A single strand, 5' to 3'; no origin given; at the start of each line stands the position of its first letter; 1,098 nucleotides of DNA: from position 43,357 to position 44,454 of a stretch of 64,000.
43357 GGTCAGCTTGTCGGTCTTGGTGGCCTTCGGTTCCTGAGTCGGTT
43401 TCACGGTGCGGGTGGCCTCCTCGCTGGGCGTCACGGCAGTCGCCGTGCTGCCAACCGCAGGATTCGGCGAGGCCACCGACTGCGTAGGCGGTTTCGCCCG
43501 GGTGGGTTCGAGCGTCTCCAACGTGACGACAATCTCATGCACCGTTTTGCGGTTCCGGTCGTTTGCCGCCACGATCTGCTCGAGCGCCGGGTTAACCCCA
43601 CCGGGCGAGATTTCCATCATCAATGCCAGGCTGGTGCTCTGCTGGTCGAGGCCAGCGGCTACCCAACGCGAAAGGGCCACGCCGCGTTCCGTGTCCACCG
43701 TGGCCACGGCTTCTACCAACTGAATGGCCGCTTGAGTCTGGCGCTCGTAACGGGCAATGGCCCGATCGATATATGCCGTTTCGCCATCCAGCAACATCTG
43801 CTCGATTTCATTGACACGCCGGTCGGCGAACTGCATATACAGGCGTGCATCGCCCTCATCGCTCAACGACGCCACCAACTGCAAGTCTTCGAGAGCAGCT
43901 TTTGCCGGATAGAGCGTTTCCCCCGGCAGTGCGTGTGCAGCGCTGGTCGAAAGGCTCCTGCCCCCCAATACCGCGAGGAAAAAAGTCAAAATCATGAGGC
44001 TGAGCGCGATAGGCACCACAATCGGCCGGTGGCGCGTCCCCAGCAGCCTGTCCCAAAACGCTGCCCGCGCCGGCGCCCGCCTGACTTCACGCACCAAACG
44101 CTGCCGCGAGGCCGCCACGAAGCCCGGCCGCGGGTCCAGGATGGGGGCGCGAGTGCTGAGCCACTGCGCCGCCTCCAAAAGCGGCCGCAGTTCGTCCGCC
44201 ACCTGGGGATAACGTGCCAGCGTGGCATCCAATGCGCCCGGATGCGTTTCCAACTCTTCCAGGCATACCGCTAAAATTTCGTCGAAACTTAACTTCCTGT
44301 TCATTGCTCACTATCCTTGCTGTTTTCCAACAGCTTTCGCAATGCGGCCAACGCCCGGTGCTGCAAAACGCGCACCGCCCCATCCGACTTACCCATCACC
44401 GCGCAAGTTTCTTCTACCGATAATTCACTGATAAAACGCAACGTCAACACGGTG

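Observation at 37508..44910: GTAAC-N16-CGTTyTAC motif found three times, linking an ECF sigma/anti-sigma pair to Tad-like pseudopilin genes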

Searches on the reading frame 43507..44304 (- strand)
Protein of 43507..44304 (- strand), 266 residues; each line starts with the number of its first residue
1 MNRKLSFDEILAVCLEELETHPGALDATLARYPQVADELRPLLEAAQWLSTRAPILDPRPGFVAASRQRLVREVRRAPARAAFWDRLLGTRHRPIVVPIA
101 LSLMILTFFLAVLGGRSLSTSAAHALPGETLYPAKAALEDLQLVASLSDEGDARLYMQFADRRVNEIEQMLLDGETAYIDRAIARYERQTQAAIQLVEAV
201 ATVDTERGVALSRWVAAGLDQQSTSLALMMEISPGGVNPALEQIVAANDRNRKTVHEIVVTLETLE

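Call 52: find_homologous_proteins(query=window:43507-44304:-, max_evalue=0.00001)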
Query seq(266 aa) (266 aa): 23 proteins with E <= 0.00001 among 8000 candidates.
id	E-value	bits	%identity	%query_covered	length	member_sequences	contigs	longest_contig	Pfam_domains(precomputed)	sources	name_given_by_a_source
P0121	1.3e-163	560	100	100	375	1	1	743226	PF18915.6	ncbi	ncbi:MAG: DUF5667 domain-containing protein [Chloroflexota bacterium]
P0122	7.5e-84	299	55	99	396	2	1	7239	PF18915.6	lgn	-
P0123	8.7e-62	227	68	63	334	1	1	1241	PF18915.6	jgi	jgi:hypothetical protein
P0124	2.0e-39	154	38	95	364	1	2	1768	PF18915.6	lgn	-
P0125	2.9e-35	140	37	95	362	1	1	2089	PF18915.6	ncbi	-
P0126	1.6e-32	131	35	86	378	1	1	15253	PF18915.6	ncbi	-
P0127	1.4e-29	122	35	85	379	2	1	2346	PF18915.6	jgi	jgi:hypothetical protein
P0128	7.1e-28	116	30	97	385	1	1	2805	PF18915.6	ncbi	-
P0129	8.0e-28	116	35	72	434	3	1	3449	PF18915.6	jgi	-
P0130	2.2e-26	111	28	97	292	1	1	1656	PF18915.6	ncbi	-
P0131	3.3e-26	111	35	83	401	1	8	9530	PF18915.6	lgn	-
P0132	1.1e-25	109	29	97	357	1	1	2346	PF18915.6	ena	-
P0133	8.8e-25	106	31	92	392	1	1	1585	PF18915.6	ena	-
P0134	3.8e-23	101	32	83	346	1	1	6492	PF18915.6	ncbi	ncbi:MAG: DUF5667 domain-containing protein, partial [Anaerolineales bacterium]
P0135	5.7e-23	100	32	86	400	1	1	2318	PF18915.6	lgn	-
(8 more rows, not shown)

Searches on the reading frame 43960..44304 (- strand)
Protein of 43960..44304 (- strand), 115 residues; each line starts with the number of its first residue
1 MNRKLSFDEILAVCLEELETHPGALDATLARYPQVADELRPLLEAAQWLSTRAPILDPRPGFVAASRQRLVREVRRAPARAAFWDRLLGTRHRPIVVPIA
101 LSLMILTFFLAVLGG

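Call 50: search_solved_structures(query=A2, max_evalue=10, show_alignments=3)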
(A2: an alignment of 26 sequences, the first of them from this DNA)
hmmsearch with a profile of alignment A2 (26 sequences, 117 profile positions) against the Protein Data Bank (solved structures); distinct sequences matched with E-value up to 10: 5.
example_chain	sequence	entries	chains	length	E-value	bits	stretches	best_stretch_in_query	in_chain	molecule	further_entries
1x2g_A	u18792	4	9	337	0.28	14.5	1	7-41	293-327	Lipoate-protein ligase A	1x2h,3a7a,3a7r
4tvw_A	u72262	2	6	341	0.28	14.5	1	7-41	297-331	Lipoate-protein ligase A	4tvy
9m1q_A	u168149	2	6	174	1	12.7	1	54-105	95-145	Nucleotide-binding protein Rv1421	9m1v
9s85_A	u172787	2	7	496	2.2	11.6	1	15-44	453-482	Sulfatase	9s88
9s7x_A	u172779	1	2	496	2.2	11.6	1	15-44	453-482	Sulfatase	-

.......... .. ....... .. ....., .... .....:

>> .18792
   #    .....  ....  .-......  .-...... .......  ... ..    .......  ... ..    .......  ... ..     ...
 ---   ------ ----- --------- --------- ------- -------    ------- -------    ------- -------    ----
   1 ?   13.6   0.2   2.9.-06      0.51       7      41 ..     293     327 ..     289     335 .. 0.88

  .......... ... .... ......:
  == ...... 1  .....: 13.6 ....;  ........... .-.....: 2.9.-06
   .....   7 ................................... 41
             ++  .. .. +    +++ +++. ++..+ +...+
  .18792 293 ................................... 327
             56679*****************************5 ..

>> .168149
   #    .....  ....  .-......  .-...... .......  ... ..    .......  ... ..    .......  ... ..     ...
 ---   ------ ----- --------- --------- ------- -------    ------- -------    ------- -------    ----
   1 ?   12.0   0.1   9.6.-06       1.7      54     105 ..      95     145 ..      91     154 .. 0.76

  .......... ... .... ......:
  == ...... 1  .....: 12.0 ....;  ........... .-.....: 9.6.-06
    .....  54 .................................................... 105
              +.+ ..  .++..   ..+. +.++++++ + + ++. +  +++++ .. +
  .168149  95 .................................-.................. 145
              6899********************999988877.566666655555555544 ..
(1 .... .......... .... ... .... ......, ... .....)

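Call 51: search_protein_families(library=pfam, alignment_id=A2, max_evalue=1)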
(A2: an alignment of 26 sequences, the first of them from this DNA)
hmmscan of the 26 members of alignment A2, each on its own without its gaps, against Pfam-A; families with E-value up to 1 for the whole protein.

A. member 1, seq(115 aa): 0 families

B. families by the number of members that match (of 26 scanned): 15 families
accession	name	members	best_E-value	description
PF25591.1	LRV_2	1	0.011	Leucine Rich Repeat Variant domain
PF20171.3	OpcA_G6PD_C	1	0.022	Glucose-6-phosphate dehydrogenase subunit C-terminal domain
PF10062.14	DUF2300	1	0.032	Predicted secreted protein (DUF2300)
PF02609.21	Exonuc_VII_S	1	0.04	Exonuclease VII small subunit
PF08856.16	DUF1826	1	0.05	Protein of unknown function (DUF1826)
PF01337.24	Barstar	1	0.069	Barstar (barnase inhibitor)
PF04636.18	PA26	1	0.074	PA26 p53-induced protein (sestrin)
PF03474.20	DMA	1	0.13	DMRTA motif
PF24815.1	HMG_WDHD1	1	0.16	WDHD1 HMG box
PF13577.12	SnoaL_4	1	0.17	SnoaL-like domain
PF06108.18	DUF952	1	0.2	Protein of unknown function (DUF952)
PF05884.17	ZYG-11_interact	1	0.2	Interactor of ZYG-11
PF17664.6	HOATZ-like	1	0.2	Cilia- and flagella-associated protein HOATZ-like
PF08984.16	DUF1858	1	0.28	Domain of unknown function (DUF1858)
PF12934.12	FTO_CTD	1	0.37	FTO C-terminal domain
